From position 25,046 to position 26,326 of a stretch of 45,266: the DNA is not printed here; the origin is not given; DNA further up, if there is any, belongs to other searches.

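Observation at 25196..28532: Compact four-gene ParB-like / HTH paralog / nuclease-like / PAPS-reductase-like operon: a candidate undescribed DNA-modification or defence module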

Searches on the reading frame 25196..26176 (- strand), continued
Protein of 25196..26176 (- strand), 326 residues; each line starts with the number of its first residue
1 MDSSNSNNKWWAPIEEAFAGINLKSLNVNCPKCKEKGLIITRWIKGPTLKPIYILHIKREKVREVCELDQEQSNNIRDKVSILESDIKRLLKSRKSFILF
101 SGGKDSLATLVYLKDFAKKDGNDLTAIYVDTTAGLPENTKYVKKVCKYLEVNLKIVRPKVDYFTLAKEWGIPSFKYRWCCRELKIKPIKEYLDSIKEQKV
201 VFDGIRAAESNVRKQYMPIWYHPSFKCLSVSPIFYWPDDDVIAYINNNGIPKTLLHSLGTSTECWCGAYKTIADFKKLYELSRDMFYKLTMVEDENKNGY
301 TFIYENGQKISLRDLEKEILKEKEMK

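Call 46: search_dna_similar(query=window:25196-26176:-, collection=phages, mode=protein, max_rows=15)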
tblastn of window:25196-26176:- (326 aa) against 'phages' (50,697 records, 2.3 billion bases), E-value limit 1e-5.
Records with a match: 39; places in all: 39; records where one place covers at least 80% of the query: 0.
Best place of each record, by identity: <60% 39.
By first word of the organism name: Bacteroides 12; Bacteriophage 5; Sulfolobales 4; Sulfolobus 2; Acidianus 2; Haloferax 2; Methanoculleus 2; Rhodococcus 2; Halorubrum 2; Clostridium 2; and 4 more.
By host as written in the record: - 9; Sulfolobales 4; Bacteroides fragilis CSC10 3; Sulfolobus 2; Acidianus sp. CHAS 2; Haloferax sp. LR2-5 2; Methanoculleus bourgensis E02.3 2; Rhodococcus erythropolis RIA 643 2; and 12 more.
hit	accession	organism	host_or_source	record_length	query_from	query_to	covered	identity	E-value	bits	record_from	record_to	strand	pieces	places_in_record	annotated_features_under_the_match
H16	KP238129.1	Sulfolobus monocaudavirus SMV2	Sulfolobus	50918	71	314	75%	33.7%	8e-37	145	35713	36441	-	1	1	PUA-PAPS reductase-like fusion protein | hypothetical protein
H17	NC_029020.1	Sulfolobus monocaudavirus SMV2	Sulfolobus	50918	71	314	75%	33.7%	8e-37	145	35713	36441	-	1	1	phosphoadenosine phosphosulfate reductase | hypothetical protein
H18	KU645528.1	Acidianus tailed spindle virus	Acidianus sp. CHAS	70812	78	314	73%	30.7%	3e-30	126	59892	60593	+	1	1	phosphoadenylyl-sulfate reductase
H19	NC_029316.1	Acidianus tailed spindle virus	Acidianus sp. CHAS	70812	78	314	73%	30.7%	3e-30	126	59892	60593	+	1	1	phosphoadenosine phosphosulfate reductase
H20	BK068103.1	Porphyromonas phage phage022a_WW2931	Porphyromonas gingivalis WW2931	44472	95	303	64%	29.9%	5e-16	85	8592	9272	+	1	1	PAPS reductase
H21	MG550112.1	Haloferax tailed virus 1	Haloferax sp. LR2-5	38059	99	294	60%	31.8%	9e-11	69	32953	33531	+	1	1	phosphoadenosine phosphosulfate reductase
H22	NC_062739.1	Haloferax tailed virus 1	Haloferax sp. LR2-5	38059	99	294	60%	31.8%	9e-11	69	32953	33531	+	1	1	phosphoadenosine phosphosulfate reductase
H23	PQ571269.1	Bacteroides phage BKO1-TP3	Bacteroides koreensis HM3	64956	91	297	63%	29.9%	2e-14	80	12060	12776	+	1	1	phosphoadenosine phosphosulfate reductase | hypothetical protein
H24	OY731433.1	Bacteroides phage LoVEphage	-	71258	95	303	61%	30.9%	5e-12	95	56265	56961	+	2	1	phosphoadenosine phosphosulfate reductase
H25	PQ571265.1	Bacteroides phage BI-TP1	Bacteroides intestinalis BG4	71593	95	303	61%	30.7%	1e-11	94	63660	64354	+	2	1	phosphoadenosine phosphosulfate reductase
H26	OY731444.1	Bacteroides phage LoVEphage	-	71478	95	303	61%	30.7%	1e-11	94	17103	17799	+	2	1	phosphoadenosine phosphosulfate reductase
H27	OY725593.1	Bacteroides phage LoVEphage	-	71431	95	303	61%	30.7%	1e-11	94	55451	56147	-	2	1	phosphoadenosine phosphosulfate reductase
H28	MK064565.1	Sulfolobales Beppu rod-shaped virus 1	Sulfolobales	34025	99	279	56%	33.7%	3e-14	79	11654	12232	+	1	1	putative phosphoadenosine phoshosulfate reductase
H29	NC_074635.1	Sulfolobales Beppu rod-shaped virus 1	Sulfolobales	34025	99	279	56%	33.7%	3e-14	79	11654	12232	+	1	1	putative phosphoadenosine phoshosulfate reductase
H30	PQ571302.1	Phocaeicola phage PV4-TP1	Phocaeicola vulgatus BM8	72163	95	303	61%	30.3%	2e-11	93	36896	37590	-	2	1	phosphoadenosine phosphosulfate reductase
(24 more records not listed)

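Call 48: search_protein_families(library=pfam, proteins=[L035:8379-8990:+, L034:8386-8991:+, L035:7699-8376:+, L034:7694-8389:+, L035:6878-7696:+], max_evalue=0.1)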
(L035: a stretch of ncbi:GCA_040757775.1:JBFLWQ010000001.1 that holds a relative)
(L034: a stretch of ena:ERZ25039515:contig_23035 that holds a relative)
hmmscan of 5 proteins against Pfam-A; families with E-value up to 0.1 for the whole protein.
L035:8379-8990:+ (203 aa): 1 family
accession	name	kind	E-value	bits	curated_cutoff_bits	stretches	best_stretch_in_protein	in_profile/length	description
PF20247.3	DUF6602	-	4.3e-08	33.4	27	1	56-136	26-102/104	Domain of unknown function (DUF6602)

L034:8386-8991:+ (201 aa): 1 family
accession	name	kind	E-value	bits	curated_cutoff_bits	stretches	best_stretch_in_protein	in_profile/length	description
PF20247.3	DUF6602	-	2.8e-07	30.8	27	1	37-121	9-88/104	Domain of unknown function (DUF6602)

L035:7699-8376:+ (225 aa): 3 families
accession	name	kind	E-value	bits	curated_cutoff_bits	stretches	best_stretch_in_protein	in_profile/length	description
PF17762.8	HTH_ParB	-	1.6e-07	31.8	22.6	1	19-114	2-98/102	ParB HTH domain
PF23582.1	WH_RGF3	-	0.02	15.4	27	0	152-197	38-83/105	RGF3 winged helix domain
PF22450.1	CagL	-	0.038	14.4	27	1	12-68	34-88/139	T4SS protein CagL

L034:7694-8389:+ (231 aa): 1 family
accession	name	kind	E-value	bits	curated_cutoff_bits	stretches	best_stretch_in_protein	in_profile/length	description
PF17762.8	HTH_ParB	-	0.0042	17.7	22.6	1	19-113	2-97/102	ParB HTH domain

L035:6878-7696:+ (272 aa): 4 families
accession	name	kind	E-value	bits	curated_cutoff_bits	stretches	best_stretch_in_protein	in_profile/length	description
PF02195.25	ParB_N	-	1.7e-15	57.3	26.3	1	11-104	3-95/95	ParB N-terminal domain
PF17762.8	HTH_ParB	-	3.8e-09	37.1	22.6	1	112-189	7-82/102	ParB HTH domain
PF08535.16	KorB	-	0.0021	18.4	22.3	1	129-171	7-47/89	KorB domain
PF13309.12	HTH_22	-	0.026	15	29.6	1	102-147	14-63/63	HTH domain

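Call 49: search_solved_structures(query=L035:8379-8990:+, max_evalue=10, show_alignments=1)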
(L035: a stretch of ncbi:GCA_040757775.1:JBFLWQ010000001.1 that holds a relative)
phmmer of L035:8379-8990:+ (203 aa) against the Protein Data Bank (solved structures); distinct sequences matched with E-value up to 10: 0.

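Call 64: predict_structure(alignment_id=A3)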
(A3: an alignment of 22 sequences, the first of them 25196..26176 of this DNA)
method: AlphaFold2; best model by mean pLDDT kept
length: 326 residues; sequences in the alignment: 22
mean_pLDDT: 80.0   pTM: 0.81
mean pLDDT of the five models: 80.0, 70.8, 69.6, 67.7, 57.3
residues with pLDDT >= 90: 87; 70-90: 177; 50-70: 45; < 50: 17
segments of 3 or more residues with pLDDT < 50: 2-6, 207-211, 259-265
pLDDT, mean of each block of 10 residues (from residue 1): 56 86 88 92 73 87 91 83 85 92 81 87 90 73 91 93 81 63 88 93 64 63 86 65 76 57 50 83 86 80 81 93 85
secondary structure, 60 per line:
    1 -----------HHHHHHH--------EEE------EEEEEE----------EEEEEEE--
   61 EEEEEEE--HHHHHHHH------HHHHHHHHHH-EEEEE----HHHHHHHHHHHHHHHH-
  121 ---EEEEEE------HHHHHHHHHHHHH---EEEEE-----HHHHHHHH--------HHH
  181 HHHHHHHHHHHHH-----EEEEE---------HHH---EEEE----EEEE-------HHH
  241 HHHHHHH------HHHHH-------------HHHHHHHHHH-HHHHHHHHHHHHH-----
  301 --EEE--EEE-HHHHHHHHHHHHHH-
elements in order: H12-18 E27-29 E36-41 E52-58 E61-67 H70-77 H84-93 E95-99 H104-119 E124-129 H136-148 E152-156 H162-169 H178-193 E199-203 E219-222 E227-230 H238-247 H254-258 H272-281 H283-295 E303-305 E308-310 H312-325

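Call 70: fold_search(model_id=the predicted structure, library=pdb)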
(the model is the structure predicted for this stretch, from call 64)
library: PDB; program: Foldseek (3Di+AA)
matches with E <= 10: 1509; with E <= 0.001: 159
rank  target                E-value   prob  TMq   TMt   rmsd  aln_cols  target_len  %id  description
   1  2oq2_D                1.4e-08  1.00  0.46  0.59   5.9       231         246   18  Crystal structure of yeast PAPS reductase with PAP, a product complex (released 2008-01-15)
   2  2oq2_C                1.5e-08  1.00  0.46  0.57   5.8       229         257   18  Crystal structure of yeast PAPS reductase with PAP, a product complex (released 2008-01-15)
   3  2oq2_B                1.6e-08  1.00  0.45  0.57   5.8       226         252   17  Crystal structure of yeast PAPS reductase with PAP, a product complex (released 2008-01-15)
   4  6vpu_F                3.4e-08  1.00  0.39  0.53   3.4       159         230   20  1.90 Angstrom Resolution Crystal Structure Phosphoadenosine Phosphosulfate Reductase (CysH) from Vibrio vulnificus (released 2021-02-10)
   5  6vpu_H                4.3e-08  1.00  0.39  0.54   3.4       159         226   20  1.90 Angstrom Resolution Crystal Structure Phosphoadenosine Phosphosulfate Reductase (CysH) from Vibrio vulnificus (released 2021-02-10)
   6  2oq2_A                4.3e-08  1.00  0.45  0.57   5.7       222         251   17  Crystal structure of yeast PAPS reductase with PAP, a product complex (released 2008-01-15)
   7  7lhr_B                9.6e-08  1.00  0.41  0.61   6.2       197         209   19  Crystal structure of adenosine-5'-phosphosulfate reductase from Mycobacterium tuberculosis (released 2021-07-07)
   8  6vpu_B                1.1e-07  1.00  0.36  0.49   3.9       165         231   19  1.90 Angstrom Resolution Crystal Structure Phosphoadenosine Phosphosulfate Reductase (CysH) from Vibrio vulnificus (released 2021-02-10)
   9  6vpu_E                1.3e-07  1.00  0.39  0.54   3.4       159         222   20  1.90 Angstrom Resolution Crystal Structure Phosphoadenosine Phosphosulfate Reductase (CysH) from Vibrio vulnificus (released 2021-02-10)
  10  7lhs_A                1.8e-07  1.00  0.43  0.62   6.2       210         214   18  Crystal structure of adenosine-5'-phosphosulfate reductase from Mycobacterium tuberculosis in a complex with substrate (released 2021-07-07)
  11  7lhr_A                1.9e-07  1.00  0.41  0.59   6.3       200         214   18  Crystal structure of adenosine-5'-phosphosulfate reductase from Mycobacterium tuberculosis (released 2021-07-07)
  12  6vpu_A                2.0e-07  1.00  0.39  0.54   3.5       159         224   20  1.90 Angstrom Resolution Crystal Structure Phosphoadenosine Phosphosulfate Reductase (CysH) from Vibrio vulnificus (released 2021-02-10)
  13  6vpu_D                2.1e-07  1.00  0.38  0.51   3.7       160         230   19  1.90 Angstrom Resolution Crystal Structure Phosphoadenosine Phosphosulfate Reductase (CysH) from Vibrio vulnificus (released 2021-02-10)
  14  7lhs_B                2.4e-07  1.00  0.41  0.61   6.3       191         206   19  Crystal structure of adenosine-5'-phosphosulfate reductase from Mycobacterium tuberculosis in a complex with substrate (released 2021-07-07)
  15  5mkq_B                2.7e-07  1.00  0.35  0.38  17.5       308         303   18  TtuA enzyme containing a [4Fe-4S] (released 2017-06-14)
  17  2goy_A                2.9e-07  1.00  0.43  0.60   5.7       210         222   21  Crystal structure of assimilatory adenosine 5'-phosphosulfate reductase with bound APS (released 2006-09-19)
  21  2goy_B                6.0e-07  1.00  0.43  0.60   5.8       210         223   22  Crystal structure of assimilatory adenosine 5'-phosphosulfate reductase with bound APS (released 2006-09-19)
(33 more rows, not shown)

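Call 83: find_related_loci(query=A3, collection=viral_contigs, flank=8000)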
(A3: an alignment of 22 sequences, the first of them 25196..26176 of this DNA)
Query A3 (326 aa) in viral_contigs; peptide patterns used: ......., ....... (x = any residue, [..] = any of these).
37 stretches matched a pattern; 1 encode a relative of the query (tblastn E <= 1e-3); 1 distinct loci.
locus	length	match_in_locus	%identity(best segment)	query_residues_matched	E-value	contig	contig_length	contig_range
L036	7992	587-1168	28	75-259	6e-12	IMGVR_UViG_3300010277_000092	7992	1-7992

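Call 84: find_homologous_proteins(query=L035:8379-8987:+, max_evalue=0.00001)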
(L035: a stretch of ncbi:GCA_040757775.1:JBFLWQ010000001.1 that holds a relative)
Query L035:8379-8987:+ (203 aa): 90 proteins with E <= 0.00001 among 202 candidates.
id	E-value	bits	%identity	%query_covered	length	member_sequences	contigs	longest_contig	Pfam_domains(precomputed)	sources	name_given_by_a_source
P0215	9.9e-131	451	100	100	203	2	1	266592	PF20247.4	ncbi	ncbi:MAG: DUF6602 domain-containing protein [Thermodesulfobacteriota bacterium]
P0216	3.3e-106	371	84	99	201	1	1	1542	PF20247.4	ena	-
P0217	7.0e-106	370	84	99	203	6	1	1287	PF20247.4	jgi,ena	-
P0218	8.3e-102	357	80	100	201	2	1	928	PF20247.4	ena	-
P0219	1.1e-101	356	81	99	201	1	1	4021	PF20247.4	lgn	-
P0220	2.9e-100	352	80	99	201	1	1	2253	PF20247.4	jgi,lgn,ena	-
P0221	2.5e-99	349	81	99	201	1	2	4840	PF20247.4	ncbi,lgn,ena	-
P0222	3.0e-99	348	78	99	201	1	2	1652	PF20247.4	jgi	jgi:hypothetical protein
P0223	5.8e-98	344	76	100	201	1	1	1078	PF20247.4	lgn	-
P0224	1.1e-97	343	79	99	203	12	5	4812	PF20247.4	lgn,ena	-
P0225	4.9e-96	338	78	99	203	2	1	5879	PF20247.4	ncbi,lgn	-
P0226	5.1e-96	338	77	99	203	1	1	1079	PF20247.4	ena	-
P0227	2.2e-95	336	75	99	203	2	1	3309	PF20247.4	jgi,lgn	jgi:hypothetical protein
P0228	6.2e-95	334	75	99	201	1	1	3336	PF20247.4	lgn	-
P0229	1.2e-94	333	74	100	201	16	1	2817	PF20247.4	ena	-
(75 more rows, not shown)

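Call 87: search_protein_representatives(protein=window:25196-26176:-)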
Query: 326 residues. Proteins with E-value up to 0.001 (for the whole library): 2131; up to 1e-10: 411; up to 1e-30: 26. The best 150 are listed.
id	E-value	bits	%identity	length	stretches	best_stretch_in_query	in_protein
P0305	2.9e-94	332.3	46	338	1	8-315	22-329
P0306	7.5e-91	321.1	76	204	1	146-325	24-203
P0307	1.8e-81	290.3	46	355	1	7-271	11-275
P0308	1.4e-73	264.3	53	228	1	99-318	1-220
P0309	1.9e-72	260.6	48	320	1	6-260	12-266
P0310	6.5e-68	245.7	46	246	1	8-231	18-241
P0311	2.3e-56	207.8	41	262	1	87-321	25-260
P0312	2.2e-53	198.0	62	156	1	8-144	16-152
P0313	2.4e-51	191.3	43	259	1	87-318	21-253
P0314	1.5e-45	172.2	73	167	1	201-303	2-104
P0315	4.3e-44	167.4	55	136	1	186-317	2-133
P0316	1.7e-42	162.2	40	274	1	88-315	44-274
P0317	7.0e-42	160.2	44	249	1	97-320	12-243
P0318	1.0e-41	159.6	43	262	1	91-319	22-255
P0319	4.6e-41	157.5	67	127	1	218-322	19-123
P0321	1.4e-40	155.9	37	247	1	98-317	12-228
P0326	2.8e-35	138.4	32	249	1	87-315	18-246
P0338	1.1e-25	107.0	37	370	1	91-289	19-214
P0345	9.1e-24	100.6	37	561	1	75-281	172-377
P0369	8.5e-20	87.6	33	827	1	86-276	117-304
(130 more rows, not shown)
